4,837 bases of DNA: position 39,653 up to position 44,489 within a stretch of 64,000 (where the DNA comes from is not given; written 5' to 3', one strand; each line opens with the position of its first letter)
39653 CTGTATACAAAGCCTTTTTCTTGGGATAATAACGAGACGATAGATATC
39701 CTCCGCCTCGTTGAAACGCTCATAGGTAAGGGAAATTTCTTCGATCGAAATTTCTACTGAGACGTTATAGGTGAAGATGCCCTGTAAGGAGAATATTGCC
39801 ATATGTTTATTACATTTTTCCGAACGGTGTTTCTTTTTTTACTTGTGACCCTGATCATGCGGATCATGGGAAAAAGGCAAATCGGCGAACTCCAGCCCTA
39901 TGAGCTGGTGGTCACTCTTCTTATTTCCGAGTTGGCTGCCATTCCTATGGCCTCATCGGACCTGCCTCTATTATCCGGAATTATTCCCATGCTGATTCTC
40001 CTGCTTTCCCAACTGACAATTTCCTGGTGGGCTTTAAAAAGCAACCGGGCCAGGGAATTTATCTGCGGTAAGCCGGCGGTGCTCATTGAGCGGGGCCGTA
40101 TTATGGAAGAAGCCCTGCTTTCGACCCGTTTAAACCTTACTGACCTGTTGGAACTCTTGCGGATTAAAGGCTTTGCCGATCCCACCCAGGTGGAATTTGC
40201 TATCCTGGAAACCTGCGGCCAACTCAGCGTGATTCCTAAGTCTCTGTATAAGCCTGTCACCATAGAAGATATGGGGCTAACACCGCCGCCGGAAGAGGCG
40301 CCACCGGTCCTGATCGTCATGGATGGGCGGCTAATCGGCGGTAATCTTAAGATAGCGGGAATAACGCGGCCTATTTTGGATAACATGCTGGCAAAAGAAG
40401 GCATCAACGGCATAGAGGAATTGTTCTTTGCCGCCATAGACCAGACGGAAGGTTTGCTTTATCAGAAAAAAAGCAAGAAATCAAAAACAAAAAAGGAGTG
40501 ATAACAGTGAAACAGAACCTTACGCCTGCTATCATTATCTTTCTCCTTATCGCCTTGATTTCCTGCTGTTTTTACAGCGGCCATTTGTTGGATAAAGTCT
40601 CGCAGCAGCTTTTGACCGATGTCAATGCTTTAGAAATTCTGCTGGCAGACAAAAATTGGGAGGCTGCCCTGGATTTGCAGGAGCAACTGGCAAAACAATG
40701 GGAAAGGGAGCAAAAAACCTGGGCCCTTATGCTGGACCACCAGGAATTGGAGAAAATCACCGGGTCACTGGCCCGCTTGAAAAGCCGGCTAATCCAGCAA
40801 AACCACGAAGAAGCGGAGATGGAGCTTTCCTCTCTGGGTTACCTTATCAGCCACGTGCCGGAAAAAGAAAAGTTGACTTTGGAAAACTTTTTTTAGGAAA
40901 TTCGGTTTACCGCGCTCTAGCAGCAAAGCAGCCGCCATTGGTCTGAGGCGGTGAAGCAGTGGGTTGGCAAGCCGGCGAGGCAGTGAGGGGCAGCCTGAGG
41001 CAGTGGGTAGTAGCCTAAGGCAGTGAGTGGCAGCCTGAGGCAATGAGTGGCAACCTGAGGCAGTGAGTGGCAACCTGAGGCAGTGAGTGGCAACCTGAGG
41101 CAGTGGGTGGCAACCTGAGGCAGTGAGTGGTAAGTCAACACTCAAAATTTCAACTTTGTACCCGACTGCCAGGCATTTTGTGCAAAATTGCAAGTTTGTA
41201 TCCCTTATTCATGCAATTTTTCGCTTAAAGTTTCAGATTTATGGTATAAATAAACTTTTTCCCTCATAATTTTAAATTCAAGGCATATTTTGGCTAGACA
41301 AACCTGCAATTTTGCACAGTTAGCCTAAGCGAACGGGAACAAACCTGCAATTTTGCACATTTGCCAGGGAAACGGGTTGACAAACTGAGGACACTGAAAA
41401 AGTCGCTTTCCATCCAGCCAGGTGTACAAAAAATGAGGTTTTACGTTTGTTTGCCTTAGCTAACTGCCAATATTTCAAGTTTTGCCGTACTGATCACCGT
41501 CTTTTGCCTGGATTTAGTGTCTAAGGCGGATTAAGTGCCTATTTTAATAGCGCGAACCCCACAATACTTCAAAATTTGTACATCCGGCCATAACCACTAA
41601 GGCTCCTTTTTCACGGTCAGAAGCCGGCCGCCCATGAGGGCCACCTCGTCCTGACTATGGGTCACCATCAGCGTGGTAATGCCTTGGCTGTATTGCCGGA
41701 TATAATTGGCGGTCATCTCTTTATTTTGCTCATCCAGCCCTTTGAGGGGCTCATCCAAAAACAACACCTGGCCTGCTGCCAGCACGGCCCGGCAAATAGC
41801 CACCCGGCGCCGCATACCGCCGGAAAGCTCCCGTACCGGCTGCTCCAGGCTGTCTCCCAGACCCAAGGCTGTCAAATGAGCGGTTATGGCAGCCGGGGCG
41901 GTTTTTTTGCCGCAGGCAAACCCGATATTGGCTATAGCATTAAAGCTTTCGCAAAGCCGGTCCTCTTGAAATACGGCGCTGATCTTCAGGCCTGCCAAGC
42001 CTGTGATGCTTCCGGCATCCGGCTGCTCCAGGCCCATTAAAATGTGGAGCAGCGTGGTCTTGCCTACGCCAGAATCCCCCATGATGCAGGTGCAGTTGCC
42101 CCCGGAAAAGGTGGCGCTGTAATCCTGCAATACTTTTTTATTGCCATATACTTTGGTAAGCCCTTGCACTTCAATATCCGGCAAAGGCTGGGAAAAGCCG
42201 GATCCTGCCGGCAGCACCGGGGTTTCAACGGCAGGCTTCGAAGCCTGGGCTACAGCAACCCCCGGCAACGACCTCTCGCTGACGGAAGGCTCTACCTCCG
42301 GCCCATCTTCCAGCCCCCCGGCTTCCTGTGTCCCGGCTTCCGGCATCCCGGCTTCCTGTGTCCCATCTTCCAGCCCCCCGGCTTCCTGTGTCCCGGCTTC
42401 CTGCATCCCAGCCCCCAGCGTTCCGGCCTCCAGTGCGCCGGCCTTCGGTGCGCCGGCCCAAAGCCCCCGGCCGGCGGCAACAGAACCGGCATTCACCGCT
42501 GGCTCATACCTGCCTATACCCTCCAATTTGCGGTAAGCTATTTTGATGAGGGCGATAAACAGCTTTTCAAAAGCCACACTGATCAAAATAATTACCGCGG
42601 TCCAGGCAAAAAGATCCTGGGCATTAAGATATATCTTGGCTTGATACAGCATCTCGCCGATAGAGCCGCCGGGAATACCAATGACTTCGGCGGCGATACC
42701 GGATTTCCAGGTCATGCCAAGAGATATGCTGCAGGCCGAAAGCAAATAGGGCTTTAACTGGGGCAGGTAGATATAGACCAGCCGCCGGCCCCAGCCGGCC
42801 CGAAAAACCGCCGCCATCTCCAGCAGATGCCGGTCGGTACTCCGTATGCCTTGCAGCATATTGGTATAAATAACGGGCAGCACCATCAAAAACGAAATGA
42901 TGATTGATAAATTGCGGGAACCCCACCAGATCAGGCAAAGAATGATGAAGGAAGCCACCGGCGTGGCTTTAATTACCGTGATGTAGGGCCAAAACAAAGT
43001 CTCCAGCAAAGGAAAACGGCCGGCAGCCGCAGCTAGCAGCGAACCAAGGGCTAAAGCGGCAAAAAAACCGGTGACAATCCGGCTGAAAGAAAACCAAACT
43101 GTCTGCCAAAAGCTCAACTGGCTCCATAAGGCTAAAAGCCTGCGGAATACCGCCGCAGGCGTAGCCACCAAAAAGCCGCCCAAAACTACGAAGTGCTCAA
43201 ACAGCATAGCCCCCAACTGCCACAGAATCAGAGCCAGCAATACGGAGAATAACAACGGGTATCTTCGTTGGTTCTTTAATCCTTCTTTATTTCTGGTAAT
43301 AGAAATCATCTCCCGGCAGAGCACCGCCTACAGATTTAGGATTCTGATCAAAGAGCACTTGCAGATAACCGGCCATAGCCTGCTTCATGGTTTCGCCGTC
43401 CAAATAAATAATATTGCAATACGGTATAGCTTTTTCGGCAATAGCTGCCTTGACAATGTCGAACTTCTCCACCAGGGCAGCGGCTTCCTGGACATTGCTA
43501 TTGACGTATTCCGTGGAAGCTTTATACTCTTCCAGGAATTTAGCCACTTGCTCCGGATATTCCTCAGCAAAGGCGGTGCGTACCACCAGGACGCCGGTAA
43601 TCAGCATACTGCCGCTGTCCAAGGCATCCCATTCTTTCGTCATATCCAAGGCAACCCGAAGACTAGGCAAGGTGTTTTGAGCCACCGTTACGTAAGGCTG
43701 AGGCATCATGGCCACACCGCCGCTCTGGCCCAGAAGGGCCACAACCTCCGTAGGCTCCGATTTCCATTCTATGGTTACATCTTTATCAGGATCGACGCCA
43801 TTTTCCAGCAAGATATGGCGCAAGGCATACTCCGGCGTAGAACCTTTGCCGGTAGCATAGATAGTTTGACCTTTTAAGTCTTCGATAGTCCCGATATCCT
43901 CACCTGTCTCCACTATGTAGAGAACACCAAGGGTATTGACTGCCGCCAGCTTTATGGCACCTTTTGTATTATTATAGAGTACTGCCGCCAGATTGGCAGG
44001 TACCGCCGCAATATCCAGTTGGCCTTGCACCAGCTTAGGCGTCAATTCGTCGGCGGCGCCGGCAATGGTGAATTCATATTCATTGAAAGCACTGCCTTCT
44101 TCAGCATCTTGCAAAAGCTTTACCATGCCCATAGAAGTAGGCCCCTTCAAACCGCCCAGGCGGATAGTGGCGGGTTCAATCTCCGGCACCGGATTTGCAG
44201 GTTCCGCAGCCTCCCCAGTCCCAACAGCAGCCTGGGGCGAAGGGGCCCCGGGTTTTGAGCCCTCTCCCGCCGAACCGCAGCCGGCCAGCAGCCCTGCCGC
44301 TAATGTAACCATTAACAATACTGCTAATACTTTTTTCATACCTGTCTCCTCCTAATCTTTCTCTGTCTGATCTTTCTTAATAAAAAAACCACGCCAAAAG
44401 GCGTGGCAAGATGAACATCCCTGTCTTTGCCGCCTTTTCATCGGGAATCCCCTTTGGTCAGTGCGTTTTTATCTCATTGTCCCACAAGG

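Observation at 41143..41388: Second copy of the opposed-array element, with an AT-rich core and a MITE nested in its outermost repeat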

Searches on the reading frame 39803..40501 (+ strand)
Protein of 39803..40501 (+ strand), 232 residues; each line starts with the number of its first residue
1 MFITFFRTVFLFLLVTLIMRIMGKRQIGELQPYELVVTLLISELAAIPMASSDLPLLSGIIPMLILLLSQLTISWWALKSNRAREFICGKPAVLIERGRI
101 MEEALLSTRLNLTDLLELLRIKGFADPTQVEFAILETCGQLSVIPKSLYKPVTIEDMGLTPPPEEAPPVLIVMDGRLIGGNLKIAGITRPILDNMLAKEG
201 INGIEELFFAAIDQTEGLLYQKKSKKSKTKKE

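Call 10: search_protein_families(library=pfam, proteins=[window:39803-40501:+])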
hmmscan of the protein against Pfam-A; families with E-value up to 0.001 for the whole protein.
window:39803-40501:+ (232 aa): 1 family
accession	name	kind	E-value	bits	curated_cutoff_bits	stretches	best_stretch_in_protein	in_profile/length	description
PF04239.17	DUF421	-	8.9e-34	116.2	23.6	1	78-212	1-128/129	YetF C-terminal domain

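Call 35: find_encoding_contigs(protein=window:39803-40501:+, flank=5000, max_places=10)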
Protein window:39803-40501:+ (232 aa): 1 contig read that carries it; 1 place shown.
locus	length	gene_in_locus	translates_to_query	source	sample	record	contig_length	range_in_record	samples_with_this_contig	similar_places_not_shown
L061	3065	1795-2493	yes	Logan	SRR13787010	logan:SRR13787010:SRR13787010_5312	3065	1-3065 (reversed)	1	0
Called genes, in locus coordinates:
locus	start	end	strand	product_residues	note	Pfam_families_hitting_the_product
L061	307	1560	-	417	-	PF00155:Aminotran_1_2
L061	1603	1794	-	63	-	-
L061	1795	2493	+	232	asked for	PF04239:DUF421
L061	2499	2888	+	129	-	PF14276:DUF4363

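Call 47: find_homologous_proteins(query=L061:2499-2888:+, max_evalue=1e-20)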
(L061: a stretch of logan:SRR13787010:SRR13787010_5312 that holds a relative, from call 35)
Query L061:2499-2888:+ (129 aa): 3 proteins with E <= 1e-20 among 20 candidates.
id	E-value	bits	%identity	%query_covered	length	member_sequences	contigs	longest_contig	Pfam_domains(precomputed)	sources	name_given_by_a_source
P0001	3.6e-76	271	100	100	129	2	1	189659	PF14276.12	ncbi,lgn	-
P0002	1.9e-69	249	91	100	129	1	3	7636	PF14276.12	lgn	-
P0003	5.4e-58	212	77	100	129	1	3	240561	PF14276.12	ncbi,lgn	-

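Call 48: find_encoding_contigs(protein=P0002, flank=5000, max_places=6)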
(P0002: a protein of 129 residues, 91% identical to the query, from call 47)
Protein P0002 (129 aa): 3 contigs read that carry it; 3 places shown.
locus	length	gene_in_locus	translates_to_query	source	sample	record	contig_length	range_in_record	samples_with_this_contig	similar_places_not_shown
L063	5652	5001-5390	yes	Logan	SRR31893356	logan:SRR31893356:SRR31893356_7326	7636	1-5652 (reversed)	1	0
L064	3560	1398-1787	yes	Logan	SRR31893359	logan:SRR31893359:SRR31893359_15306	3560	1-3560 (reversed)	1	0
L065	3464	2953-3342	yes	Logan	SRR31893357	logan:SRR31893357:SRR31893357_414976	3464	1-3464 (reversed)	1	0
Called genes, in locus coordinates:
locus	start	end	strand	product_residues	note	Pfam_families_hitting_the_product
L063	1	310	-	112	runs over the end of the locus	-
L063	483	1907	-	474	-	PF00672:HAMP, PF00512:HisKA, PF02518:HATPase_c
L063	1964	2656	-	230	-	PF00072:Response_reg, PF00486:Trans_reg_C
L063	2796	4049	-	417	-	PF00155:Aminotran_1_2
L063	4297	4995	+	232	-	PF04239:DUF421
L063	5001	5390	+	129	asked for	PF14276:DUF4363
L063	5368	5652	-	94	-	?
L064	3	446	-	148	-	?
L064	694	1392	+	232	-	PF04239:DUF421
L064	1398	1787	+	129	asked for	PF14276:DUF4363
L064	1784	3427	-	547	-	PF00528:BPD_transp_1, PF00005:ABC_tran, PF13304:AAA_21 (faint)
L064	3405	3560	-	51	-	?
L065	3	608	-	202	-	?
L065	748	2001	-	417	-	PF00155:Aminotran_1_2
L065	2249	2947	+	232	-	PF04239:DUF421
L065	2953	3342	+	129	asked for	PF14276:DUF4363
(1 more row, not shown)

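Call 49: find_encoding_contigs(protein=P0003, flank=5000, max_places=6)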
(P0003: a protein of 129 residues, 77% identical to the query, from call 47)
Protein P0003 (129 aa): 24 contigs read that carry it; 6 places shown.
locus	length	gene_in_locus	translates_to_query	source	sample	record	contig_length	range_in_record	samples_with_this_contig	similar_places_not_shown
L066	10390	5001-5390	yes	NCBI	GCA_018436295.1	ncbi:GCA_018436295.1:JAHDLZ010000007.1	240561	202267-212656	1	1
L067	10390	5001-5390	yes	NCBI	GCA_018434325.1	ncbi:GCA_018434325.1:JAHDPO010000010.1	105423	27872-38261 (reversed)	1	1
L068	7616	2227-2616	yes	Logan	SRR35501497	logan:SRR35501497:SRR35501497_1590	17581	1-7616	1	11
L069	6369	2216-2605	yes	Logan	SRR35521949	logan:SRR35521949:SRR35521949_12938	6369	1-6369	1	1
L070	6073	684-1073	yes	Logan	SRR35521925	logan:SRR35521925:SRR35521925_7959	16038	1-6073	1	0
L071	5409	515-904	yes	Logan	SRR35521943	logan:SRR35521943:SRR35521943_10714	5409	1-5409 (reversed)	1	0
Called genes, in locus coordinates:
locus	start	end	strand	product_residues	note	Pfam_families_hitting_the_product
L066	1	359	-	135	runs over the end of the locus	-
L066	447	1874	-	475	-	PF00672:HAMP, PF00512:HisKA, PF02518:HATPase_c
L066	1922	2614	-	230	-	PF00072:Response_reg, PF00486:Trans_reg_C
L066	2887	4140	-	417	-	PF00155:Aminotran_1_2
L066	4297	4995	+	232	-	PF04239:DUF421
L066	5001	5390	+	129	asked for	PF14276:DUF4363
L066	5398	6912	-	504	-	PF00528:BPD_transp_1, PF00005:ABC_tran, PF13304:AAA_21 (faint)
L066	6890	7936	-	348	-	PF02621:VitK2_biosynth (weak), PF13379:NMT1_2 (weak), PF12974:Phosphonate-bd, PF09084:NMT1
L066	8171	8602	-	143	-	PF00571:CBS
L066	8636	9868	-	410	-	PF00149:Metallophos, PF12850:Metallophos_2 (weak)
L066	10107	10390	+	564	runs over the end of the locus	PF01564:Spermine_synth, PF13649:Methyltransf_25 (weak)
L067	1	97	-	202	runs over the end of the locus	-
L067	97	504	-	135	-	-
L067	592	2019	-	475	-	PF00672:HAMP, PF00512:HisKA, PF02518:HATPase_c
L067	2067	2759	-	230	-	PF00072:Response_reg, PF00486:Trans_reg_C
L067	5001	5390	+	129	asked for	PF14276:DUF4363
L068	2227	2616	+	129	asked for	PF14276:DUF4363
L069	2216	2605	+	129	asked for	PF14276:DUF4363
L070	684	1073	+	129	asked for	PF14276:DUF4363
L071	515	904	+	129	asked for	PF14276:DUF4363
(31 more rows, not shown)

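Call 50: find_encoding_contigs(protein=P0001, flank=1500, max_places=4)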
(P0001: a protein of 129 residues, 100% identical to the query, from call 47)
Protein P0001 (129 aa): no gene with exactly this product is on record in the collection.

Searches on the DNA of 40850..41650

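Call 94: search_rna_families(source=window, start=40850, end=41650, threshold=evalue, max_evalue=1)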
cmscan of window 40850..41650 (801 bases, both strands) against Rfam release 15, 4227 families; matches with E-value up to 1: 3.
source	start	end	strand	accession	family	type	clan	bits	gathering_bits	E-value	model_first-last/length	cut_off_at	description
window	41298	41356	-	RF02254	mir-35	Gene; miRNA;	CL00088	23.1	70.2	0.098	1-72/72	no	mir-35 microRNA precursor family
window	41155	41343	-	RF04209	MIR7533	Gene; miRNA;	-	20.9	230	0.094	1-249/249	no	MIR7533 microRNA precursor family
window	41428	41485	+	RF04004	mir-7940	Gene; miRNA;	-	19.9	80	0.33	1-57/57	no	mir-7940 microRNA precursor family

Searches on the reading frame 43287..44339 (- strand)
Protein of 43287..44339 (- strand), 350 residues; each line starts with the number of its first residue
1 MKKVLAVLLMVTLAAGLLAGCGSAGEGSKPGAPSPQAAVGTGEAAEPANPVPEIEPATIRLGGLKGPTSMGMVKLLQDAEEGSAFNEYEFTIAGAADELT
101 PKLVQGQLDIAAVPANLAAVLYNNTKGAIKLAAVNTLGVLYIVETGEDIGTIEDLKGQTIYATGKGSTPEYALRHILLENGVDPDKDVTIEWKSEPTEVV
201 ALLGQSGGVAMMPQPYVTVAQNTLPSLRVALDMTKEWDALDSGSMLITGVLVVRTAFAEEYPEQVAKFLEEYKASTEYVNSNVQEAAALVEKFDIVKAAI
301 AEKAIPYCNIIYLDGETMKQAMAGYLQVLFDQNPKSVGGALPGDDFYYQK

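Call 10: search_protein_families(library=pfam, proteins=[window:43287-44339:-])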
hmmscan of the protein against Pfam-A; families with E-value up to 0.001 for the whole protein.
window:43287-44339:- (350 aa): 5 families
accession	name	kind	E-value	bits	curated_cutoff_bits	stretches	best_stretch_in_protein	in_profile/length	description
PF12974.12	Phosphonate-bd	-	3.2e-09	37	27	1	89-295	32-231/242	ABC transporter, phosphonate, periplasmic substrate-binding protein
PF09084.16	NMT1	-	1.7e-08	35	20.5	1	141-286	77-216/216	NMT1/THI5 like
PF02621.19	VitK2_biosynth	-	3.7e-07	30.3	26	1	92-297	27-220/252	Menaquinone biosynthesis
PF13379.11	NMT1_2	-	3e-06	27.7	24.7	1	96-284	45-242/252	NMT1-like family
PF04069.17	OpuAC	-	0.00075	19.6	21.2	0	250-282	205-236/257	Substrate binding domain of ABC-type glycine betaine transport system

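Call 38: find_encoding_contigs(protein=window:43287-44339:-, flank=6000, max_places=10)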
Protein window:43287-44339:- (350 aa): 1 contig read that carries it; 1 place shown.
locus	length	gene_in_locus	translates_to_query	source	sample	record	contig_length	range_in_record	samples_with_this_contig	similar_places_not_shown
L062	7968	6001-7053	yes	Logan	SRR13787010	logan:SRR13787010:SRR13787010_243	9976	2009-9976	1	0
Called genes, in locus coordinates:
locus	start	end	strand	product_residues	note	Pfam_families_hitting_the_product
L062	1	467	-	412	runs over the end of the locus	-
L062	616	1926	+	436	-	-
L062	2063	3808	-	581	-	PF01564:Spermine_synth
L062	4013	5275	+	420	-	PF00149:Metallophos, PF12850:Metallophos_2 (weak)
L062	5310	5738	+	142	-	PF00571:CBS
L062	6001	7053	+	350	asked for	PF02621:VitK2_biosynth (weak), PF13379:NMT1_2 (faint), PF12974:Phosphonate-bd, PF09084:NMT1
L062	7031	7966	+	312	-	?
